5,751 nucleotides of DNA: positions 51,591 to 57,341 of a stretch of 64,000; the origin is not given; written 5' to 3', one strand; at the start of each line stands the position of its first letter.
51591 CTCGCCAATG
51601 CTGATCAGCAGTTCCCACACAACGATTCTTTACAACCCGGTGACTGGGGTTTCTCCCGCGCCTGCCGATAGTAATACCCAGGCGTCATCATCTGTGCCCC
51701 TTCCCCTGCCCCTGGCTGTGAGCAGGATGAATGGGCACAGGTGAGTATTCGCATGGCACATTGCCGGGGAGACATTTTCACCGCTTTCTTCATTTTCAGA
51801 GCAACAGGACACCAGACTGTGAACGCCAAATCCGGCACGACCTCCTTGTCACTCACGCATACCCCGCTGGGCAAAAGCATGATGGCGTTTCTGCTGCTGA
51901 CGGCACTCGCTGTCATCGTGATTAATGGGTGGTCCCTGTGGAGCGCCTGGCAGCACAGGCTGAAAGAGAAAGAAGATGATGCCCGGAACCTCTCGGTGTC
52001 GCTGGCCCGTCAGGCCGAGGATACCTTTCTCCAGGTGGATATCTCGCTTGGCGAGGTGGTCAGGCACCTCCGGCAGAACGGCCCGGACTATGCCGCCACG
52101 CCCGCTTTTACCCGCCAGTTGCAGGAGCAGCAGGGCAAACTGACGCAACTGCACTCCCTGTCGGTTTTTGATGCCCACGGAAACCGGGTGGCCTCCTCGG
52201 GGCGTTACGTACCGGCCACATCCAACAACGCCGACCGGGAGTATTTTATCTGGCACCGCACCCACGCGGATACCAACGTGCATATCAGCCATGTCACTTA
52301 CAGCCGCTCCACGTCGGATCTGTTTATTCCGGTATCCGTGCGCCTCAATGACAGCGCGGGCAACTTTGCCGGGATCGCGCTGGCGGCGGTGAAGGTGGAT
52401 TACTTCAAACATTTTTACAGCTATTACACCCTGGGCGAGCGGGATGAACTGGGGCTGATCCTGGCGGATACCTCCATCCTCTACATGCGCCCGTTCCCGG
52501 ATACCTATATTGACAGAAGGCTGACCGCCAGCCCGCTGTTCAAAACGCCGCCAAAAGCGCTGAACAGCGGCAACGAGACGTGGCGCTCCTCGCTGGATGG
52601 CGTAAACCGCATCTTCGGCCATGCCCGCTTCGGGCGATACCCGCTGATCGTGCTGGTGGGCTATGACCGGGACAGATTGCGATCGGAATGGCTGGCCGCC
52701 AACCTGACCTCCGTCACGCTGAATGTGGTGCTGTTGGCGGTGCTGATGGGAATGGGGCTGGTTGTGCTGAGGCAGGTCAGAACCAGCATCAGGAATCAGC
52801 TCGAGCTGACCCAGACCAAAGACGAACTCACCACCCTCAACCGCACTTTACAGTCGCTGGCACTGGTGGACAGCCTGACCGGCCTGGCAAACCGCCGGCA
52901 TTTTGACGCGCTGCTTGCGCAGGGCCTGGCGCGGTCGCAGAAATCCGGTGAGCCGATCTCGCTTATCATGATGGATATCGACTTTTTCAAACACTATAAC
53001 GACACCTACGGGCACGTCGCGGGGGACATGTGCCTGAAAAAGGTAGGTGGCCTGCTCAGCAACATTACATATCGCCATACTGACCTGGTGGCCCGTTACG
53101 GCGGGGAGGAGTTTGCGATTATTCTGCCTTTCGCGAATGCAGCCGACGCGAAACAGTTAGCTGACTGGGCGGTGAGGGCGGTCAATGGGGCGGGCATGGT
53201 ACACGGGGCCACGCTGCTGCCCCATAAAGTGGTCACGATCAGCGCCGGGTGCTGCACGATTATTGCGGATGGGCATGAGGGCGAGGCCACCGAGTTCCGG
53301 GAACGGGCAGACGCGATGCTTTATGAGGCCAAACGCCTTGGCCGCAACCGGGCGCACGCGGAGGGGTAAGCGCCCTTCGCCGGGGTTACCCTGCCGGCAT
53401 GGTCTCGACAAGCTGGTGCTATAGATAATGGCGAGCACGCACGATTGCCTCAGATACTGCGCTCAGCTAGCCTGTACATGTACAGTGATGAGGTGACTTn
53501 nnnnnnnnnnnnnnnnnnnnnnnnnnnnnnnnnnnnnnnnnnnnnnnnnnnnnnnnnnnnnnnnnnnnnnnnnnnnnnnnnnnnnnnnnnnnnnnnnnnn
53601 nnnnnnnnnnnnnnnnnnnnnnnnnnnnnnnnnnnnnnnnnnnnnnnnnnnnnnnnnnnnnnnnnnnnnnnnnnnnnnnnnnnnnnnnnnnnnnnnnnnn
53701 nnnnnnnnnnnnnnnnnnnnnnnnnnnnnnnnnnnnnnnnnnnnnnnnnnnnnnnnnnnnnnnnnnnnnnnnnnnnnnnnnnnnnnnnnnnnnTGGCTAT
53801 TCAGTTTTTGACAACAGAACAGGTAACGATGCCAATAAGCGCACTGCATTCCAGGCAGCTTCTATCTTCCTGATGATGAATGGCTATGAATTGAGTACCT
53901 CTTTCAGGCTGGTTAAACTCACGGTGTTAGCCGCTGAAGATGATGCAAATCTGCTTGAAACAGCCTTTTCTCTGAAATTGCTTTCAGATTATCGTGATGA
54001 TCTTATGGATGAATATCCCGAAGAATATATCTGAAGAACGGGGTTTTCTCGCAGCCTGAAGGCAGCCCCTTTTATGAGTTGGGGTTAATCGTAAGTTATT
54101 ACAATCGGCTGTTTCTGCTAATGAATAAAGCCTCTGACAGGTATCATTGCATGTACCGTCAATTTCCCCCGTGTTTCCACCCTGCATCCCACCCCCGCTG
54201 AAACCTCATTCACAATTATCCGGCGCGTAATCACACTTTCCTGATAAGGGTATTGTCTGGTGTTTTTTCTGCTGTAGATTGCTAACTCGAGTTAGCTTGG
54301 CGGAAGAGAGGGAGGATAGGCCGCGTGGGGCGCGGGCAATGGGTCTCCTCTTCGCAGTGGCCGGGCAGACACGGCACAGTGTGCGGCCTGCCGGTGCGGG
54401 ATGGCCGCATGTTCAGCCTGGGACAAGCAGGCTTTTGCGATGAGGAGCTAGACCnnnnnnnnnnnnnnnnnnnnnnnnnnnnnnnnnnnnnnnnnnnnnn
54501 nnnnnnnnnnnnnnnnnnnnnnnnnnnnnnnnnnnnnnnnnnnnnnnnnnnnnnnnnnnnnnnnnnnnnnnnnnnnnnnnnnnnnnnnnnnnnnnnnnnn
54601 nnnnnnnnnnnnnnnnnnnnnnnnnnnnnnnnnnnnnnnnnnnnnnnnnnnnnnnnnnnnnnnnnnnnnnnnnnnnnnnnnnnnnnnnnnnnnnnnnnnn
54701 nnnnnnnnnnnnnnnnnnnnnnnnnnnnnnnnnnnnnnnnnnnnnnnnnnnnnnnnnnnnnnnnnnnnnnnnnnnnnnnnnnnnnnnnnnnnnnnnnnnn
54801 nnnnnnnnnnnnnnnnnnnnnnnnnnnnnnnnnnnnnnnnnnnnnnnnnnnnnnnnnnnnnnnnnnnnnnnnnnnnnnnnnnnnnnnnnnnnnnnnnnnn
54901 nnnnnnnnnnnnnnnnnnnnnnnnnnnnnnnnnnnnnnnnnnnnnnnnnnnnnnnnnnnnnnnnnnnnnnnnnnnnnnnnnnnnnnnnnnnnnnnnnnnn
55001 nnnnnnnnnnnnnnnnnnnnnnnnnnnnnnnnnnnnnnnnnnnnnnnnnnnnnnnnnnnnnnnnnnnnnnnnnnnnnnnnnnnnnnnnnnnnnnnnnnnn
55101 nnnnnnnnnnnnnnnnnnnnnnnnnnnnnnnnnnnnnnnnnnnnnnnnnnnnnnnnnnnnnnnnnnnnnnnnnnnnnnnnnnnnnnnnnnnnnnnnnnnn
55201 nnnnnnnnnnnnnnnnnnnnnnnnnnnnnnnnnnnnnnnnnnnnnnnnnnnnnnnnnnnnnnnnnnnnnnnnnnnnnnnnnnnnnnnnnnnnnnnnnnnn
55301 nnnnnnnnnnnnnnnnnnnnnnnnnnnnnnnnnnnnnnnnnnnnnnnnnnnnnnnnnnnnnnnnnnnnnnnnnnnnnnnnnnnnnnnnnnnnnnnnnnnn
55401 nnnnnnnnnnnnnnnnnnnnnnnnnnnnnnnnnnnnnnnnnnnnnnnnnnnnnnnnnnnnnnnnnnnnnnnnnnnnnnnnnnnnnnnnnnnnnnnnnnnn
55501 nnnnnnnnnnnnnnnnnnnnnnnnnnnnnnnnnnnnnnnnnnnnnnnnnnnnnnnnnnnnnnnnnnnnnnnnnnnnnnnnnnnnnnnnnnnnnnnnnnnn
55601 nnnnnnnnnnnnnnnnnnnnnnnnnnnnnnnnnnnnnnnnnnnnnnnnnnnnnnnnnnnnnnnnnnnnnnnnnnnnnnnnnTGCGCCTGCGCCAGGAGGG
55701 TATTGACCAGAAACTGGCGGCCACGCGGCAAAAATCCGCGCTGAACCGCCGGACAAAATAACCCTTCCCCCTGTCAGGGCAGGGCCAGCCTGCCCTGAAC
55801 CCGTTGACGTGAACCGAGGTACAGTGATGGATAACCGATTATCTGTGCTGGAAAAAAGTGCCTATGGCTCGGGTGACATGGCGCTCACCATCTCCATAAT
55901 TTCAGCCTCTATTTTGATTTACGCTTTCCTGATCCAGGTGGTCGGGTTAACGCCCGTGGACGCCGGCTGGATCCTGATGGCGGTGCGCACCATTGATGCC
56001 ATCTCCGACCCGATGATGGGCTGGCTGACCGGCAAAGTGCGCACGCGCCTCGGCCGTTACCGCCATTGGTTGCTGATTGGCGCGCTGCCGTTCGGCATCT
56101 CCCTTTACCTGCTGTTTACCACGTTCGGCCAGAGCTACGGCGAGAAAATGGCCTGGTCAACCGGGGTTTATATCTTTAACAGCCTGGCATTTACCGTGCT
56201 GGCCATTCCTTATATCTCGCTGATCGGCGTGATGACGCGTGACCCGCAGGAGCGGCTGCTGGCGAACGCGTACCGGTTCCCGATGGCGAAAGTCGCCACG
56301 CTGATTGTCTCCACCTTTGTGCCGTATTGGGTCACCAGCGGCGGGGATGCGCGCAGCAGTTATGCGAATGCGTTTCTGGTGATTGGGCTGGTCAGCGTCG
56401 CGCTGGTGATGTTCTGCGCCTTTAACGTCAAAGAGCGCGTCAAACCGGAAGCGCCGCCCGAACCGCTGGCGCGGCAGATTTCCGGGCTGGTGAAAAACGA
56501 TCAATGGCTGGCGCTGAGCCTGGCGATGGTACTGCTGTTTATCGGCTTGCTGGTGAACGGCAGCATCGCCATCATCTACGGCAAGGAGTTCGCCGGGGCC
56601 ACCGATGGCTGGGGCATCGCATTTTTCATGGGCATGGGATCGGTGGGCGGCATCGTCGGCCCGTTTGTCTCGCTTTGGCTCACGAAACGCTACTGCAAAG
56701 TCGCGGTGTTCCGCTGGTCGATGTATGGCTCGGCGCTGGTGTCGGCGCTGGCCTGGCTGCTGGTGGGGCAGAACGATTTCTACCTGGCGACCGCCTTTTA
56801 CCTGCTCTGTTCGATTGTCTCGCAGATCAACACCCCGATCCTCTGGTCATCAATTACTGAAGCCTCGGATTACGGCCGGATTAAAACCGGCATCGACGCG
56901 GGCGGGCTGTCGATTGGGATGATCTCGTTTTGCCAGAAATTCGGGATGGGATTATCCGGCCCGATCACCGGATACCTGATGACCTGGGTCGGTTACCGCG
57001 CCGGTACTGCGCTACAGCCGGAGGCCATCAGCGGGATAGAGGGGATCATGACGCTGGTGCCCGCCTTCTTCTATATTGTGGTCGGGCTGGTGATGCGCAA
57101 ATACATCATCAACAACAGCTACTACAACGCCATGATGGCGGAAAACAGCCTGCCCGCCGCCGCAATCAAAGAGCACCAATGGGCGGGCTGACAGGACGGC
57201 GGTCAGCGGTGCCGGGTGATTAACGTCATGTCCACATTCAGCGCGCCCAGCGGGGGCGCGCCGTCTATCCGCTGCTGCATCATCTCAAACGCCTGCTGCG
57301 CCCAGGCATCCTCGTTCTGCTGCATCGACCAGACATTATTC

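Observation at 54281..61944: LacI-regulated GH172 + GPH symporter + pentulokinase + FucI locus: candidate D-arabinofuranoside utilisation pathway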

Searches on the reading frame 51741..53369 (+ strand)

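Call 3: search_protein_families(library=pfam, proteins=[window:51741-53369:+])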
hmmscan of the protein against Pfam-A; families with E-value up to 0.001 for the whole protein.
window:51741-53369:+ (542 aa): 3 families
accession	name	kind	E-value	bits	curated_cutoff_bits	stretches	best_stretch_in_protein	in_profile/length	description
PF00990.26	GGDEF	-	8.8e-42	143.1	23.8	1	374-537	1-161/161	Diguanylate cyclase, GGDEF domain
PF22588.2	dCache_1_like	-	2.7e-10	40.7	27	1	220-306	2-88/89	Histidine kinase sensor domain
PF02743.24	dCache_1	-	3.7e-05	23.8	45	1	118-296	46-229/240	Cache domain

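Call 4: search_protein_families(library=ncbifam, proteins=[window:51741-53369:+])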
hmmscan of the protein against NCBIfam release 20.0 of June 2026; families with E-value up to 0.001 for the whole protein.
window:51741-53369:+ (542 aa): 22 families
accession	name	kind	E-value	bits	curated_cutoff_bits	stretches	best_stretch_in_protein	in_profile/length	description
TIGR00254.1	GGDEF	domain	1.6e-42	145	37.4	1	370-539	1-165/168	diguanylate cyclase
NF038266.1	diguan_SiaD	equivalog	2.5e-40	138.5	290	1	361-537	81-251/252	biofilm regulation diguanylate cyclase SiaD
NF007135.0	PRK09581.1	equivalog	2.7e-40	138.6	474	1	349-539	267-453/457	PleD family two-component system response regulator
NF041606.1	dguan_cyc_DgcA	equivalog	3.1e-35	121.7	370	1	367-538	171-336/340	diguanylate cyclase DgcA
NF007380.0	PRK09894.1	equivalog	4.7e-33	114.8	256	1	362-538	116-284/296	diguanylate cyclase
NF007423.1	PRK09966.1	equivalog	5.2e-32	111.2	325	1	355-531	220-390/390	diguanylate cyclase DgcN/YfiN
NF047654.1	DiguCycDgcRLepto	equivalog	2.7e-30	105.3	500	1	364-537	123-292/295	diguanylate cyclase DgcR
NF051473.1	DigCycDgcsShew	equivalog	1.4e-29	103.4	400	1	369-537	130-287/291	diguanylate cyclase DgcS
NF007298.0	PRK09776.1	equivalog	8.4e-29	100.1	1135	1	365-538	675-842/1111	diguanylate cyclase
NF011955.1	PRK15426.1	equivalog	1.4e-27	96.1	408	1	316-539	349-559/564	cellulose biosynthesis regulator diguanylate cyclase DgcQ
NF007599.0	PRK10245.1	equivalog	1.1e-25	89.9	402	1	357-538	193-367/371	diguanylate cyclase AdrA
NF047872.1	GGDEF_GdpS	equivalog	1.2e-22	80.6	400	1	374-537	187-346/355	GGDEF domain-containing protein GdpS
NF045675.1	PhdiestaseDibA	equivalog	2.1e-21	75.9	980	1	367-536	196-359/623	phosphodiesterase DibA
NF040885.1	diguan_DgcJ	equivalog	2e-18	66.5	500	1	366-534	333-489/493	diguanylate cyclase DgcJ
NF007474.0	PRK10060.1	equivalog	3e-18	65.4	782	1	368-537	231-391/663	cyclic di-GMP phosphodiesterase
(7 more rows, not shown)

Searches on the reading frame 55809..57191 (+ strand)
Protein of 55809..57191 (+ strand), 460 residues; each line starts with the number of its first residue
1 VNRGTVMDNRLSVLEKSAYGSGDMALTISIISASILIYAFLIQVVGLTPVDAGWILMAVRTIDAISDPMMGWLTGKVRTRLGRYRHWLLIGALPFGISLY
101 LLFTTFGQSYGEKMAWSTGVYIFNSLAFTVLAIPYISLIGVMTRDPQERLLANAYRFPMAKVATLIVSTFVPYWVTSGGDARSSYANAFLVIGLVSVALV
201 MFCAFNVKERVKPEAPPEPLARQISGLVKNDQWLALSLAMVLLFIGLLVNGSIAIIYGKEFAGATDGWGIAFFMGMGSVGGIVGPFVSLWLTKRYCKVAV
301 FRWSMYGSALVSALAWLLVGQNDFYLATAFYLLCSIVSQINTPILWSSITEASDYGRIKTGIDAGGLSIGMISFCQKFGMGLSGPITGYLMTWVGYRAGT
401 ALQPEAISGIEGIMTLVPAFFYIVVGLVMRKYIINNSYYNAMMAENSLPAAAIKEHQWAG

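Call 3: search_protein_families(library=pfam, proteins=[window:55809-57191:+])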
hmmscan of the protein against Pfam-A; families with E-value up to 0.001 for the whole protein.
window:55809-57191:+ (460 aa): 2 families
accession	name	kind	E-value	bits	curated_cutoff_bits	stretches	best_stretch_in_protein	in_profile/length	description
PF13347.12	MFS_2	-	4.6e-72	243.3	27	1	19-435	2-426/427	MFS/sugar transport protein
PF07690.21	MFS_1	-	8.3e-15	55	33.4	1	29-353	8-323/347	Major Facilitator Superfamily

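Call 4: search_protein_families(library=ncbifam, proteins=[window:55809-57191:+])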
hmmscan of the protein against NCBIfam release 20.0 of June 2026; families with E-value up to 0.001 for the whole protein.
window:55809-57191:+ (460 aa): 5 families
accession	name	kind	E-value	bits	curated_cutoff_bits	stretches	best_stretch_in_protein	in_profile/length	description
TIGR00792.1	gph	subfamily_domain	3e-75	253.5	231.35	1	18-445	3-433/437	glycoside-pentoside-hexuronide (GPH):cation symporter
NF007237.0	PRK09669.1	subfamily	1.1e-72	245.1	610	1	9-448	4-444/461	putative symporter YagG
NF008526.0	PRK11462.1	equivalog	4.1e-60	203.8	836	1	8-445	3-441/460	glycoside-pentoside-hexuronide family transporter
NF007353.0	PRK09848.1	equivalog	1e-45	156.4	528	1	9-445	3-440/457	glucuronide transporter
NF007749.0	PRK10429.1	equivalog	1.3e-38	133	456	1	10-437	2-438/473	melibiose:sodium transporter MelB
